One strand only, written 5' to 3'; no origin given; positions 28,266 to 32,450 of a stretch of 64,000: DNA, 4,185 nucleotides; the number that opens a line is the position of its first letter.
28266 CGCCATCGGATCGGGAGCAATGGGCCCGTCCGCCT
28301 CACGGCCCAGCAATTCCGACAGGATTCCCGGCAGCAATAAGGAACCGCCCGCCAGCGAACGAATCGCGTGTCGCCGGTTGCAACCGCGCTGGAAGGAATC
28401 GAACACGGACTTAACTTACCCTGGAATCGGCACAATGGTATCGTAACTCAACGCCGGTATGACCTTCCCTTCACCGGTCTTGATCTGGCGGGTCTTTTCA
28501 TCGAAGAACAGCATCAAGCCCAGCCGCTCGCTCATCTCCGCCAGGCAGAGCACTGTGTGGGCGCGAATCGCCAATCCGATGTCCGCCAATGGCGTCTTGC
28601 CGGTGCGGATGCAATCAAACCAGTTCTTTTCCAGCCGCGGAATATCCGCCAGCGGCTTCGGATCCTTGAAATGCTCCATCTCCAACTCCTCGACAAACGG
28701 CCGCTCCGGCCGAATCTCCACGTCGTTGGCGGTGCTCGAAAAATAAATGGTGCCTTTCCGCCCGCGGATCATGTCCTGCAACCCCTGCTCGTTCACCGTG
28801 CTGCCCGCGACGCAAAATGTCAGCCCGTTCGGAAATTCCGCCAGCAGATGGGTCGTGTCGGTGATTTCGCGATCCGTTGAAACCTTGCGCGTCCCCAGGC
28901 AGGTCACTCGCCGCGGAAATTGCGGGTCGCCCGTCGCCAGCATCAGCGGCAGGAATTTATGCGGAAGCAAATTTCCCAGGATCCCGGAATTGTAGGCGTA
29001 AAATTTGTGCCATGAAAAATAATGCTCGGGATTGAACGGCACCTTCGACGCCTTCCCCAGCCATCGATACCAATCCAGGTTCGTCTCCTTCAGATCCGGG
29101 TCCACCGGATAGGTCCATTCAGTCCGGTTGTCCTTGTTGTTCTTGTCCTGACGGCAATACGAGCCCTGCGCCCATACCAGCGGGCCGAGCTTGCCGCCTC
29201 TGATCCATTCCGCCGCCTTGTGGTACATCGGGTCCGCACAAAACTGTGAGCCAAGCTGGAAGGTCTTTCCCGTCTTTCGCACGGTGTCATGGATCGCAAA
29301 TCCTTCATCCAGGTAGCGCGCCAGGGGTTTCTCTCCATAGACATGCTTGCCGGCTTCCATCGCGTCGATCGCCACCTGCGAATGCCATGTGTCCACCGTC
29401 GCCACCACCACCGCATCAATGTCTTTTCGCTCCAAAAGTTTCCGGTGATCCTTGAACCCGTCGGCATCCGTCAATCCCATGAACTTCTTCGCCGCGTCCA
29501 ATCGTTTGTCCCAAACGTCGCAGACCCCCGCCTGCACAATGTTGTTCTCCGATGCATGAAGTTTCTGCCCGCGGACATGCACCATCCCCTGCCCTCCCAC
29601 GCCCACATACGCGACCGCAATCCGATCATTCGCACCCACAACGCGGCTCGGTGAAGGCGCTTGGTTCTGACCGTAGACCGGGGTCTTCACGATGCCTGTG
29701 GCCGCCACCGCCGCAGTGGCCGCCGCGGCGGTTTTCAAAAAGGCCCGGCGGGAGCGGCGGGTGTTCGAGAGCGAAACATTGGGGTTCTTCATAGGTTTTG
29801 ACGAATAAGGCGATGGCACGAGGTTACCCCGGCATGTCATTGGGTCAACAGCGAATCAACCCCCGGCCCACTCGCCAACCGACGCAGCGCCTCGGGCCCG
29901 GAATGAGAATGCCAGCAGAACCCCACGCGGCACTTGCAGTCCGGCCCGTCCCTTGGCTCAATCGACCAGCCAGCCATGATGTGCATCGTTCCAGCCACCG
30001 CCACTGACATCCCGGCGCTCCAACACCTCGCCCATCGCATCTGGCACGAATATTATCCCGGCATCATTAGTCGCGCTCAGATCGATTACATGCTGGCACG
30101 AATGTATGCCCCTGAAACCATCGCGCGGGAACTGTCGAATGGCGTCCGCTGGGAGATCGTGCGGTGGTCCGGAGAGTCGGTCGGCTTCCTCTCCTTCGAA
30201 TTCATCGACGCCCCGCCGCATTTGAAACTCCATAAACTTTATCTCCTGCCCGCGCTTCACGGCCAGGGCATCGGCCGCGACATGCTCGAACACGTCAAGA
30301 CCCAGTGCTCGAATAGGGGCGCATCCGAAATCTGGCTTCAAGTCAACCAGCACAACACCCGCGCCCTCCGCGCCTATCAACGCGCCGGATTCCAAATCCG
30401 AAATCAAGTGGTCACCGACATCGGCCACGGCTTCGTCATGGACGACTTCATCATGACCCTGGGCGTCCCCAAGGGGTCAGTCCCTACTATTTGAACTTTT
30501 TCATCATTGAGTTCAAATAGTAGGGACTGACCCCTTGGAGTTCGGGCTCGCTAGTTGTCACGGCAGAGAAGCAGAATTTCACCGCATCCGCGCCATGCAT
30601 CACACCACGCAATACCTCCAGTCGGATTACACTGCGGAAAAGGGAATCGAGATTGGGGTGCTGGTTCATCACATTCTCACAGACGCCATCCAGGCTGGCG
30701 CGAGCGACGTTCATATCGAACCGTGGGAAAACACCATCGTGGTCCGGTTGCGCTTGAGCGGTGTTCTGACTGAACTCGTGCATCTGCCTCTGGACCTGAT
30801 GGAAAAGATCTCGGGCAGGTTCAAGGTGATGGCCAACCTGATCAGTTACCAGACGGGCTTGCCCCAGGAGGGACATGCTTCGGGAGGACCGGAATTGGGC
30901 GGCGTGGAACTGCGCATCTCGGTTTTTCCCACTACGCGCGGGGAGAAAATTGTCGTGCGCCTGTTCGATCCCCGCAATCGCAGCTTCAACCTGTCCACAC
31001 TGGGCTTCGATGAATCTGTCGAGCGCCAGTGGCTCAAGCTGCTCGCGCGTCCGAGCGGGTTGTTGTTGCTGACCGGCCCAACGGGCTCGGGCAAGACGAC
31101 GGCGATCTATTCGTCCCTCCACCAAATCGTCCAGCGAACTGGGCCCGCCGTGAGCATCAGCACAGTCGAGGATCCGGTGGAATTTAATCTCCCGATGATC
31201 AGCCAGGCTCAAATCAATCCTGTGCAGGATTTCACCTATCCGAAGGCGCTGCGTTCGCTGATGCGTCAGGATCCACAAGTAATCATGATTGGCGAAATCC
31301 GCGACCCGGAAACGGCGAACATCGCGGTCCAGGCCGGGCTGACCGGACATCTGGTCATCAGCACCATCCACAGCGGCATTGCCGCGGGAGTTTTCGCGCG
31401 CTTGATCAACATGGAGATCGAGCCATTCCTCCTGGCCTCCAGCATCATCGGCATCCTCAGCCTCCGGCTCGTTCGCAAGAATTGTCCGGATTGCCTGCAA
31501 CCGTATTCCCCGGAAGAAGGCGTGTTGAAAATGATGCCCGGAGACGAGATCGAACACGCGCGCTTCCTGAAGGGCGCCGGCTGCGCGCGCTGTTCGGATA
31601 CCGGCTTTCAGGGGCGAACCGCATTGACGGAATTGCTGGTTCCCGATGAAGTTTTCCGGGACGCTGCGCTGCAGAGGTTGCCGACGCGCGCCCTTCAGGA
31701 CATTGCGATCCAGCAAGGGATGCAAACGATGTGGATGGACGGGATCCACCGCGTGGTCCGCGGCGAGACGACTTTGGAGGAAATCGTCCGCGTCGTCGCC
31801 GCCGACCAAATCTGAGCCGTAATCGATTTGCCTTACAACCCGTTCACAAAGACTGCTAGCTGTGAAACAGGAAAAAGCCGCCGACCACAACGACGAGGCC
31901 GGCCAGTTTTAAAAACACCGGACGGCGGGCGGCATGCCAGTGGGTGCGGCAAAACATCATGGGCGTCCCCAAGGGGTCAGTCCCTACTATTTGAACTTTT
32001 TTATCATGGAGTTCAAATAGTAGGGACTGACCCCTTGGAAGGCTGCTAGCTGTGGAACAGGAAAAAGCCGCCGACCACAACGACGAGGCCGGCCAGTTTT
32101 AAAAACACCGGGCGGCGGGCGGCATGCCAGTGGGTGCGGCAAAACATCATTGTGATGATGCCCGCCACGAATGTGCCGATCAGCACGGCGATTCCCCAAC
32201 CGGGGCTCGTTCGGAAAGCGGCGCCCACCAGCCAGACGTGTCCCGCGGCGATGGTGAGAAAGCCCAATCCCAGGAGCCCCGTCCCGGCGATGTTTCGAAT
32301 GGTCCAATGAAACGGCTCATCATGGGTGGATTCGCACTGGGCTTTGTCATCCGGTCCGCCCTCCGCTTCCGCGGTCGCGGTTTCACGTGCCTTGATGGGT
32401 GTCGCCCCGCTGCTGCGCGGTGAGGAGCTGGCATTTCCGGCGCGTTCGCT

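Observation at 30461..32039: Orphan truncated GspE/PilB ATPase bracketed by two near-identical 79-bp perfect palindromes exactly 1500 bp apart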

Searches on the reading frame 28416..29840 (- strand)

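Call 10: search_protein_families(library=pfam, proteins=[window:28416-29840:-], max_evalue=0.01)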
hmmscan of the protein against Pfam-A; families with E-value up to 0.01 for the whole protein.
window:28416-29840:- (474 aa): 5 families
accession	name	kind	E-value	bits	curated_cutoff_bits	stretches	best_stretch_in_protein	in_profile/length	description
PF01408.29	GFO_IDH_MocA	-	7.8e-18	65.7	24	1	75-197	2-119/120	Oxidoreductase family, NAD-binding Rossmann fold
PF22725.1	GFO_IDH_MocA_C3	-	6.3e-09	36.3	27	1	274-365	32-123/124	GFO/IDH/MocA C-terminal domain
PF19051.5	GFO_IDH_MocA_C2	-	3.2e-05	24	23.3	1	253-454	50-235/254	Oxidoreductase family, C-terminal alpha/beta domain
PF02894.22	GFO_IDH_MocA_C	-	0.0001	22.7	22.9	1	267-428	21-200/218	Oxidoreductase family, C-terminal alpha/beta domain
PF03447.22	NAD_binding_3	-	0.0056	17.8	24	1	86-167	10-85/116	Homoserine dehydrogenase, NAD binding domain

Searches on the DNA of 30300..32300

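Call 36: search_rna_families(source=window, start=30300, end=32300, threshold=evalue, max_evalue=1)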
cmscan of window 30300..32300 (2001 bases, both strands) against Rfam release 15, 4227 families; matches with E-value up to 1: 36.
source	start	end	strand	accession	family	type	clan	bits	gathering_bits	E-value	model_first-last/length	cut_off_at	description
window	31965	32041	-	RF03201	mir-617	Gene; miRNA;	-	45.3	80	8e-08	1-82/82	no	mir-617 microRNA precursor family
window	30466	30541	+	RF03201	mir-617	Gene; miRNA;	-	44.9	80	1e-07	1-82/82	no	mir-617 microRNA precursor family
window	31974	32033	+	RF03754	mir-3116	Gene; miRNA;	-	43.5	65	1.5e-07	1-68/68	no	mir-3116 microRNA precursor family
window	31974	32033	-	RF03754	mir-3116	Gene; miRNA;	-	43.5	65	1.5e-07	1-68/68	no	mir-3116 microRNA precursor family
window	30474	30533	+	RF03754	mir-3116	Gene; miRNA;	-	42.9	65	2.1e-07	1-68/68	no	mir-3116 microRNA precursor family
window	30474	30533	-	RF03754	mir-3116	Gene; miRNA;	-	42.6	65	2.7e-07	1-68/68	no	mir-3116 microRNA precursor family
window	31969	32038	+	RF03769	mir-3913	Gene; miRNA;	-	39.4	100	7.9e-06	1-100/100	no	mir-3913 microRNA precursor family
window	30469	30538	-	RF03769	mir-3913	Gene; miRNA;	-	38.1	100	1.8e-05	1-100/100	no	mir-3913 microRNA precursor family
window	31969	32038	-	RF03769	mir-3913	Gene; miRNA;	-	37.9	100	2e-05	1-100/100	no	mir-3913 microRNA precursor family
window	30469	30538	+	RF04141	MIR8622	Gene; miRNA;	-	37.9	197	9.4e-05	1-212/212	no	MIR8622 microRNA precursor family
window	31962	32046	+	RF04106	mir-1303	Gene; miRNA;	-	35.6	107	0.00013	1-85/85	no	mir-1303 microRNA precursor family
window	30466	30541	-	RF01001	mir-609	Gene; miRNA;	-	33.9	98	0.00035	1-92/92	no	mir-609 microRNA precursor family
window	31975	32032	+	RF03491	mir-3146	Gene; miRNA;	-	33.3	96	0.00044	1-79/79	no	mir-3146 microRNA precursor family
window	31966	32041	-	RF01001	mir-609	Gene; miRNA;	-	33.2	98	0.00053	1-92/92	no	mir-609 microRNA precursor family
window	30466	30541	-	RF03435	mir-726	Gene; miRNA;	-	33.1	76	0.00018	1-87/87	no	mir-726 microRNA precursor family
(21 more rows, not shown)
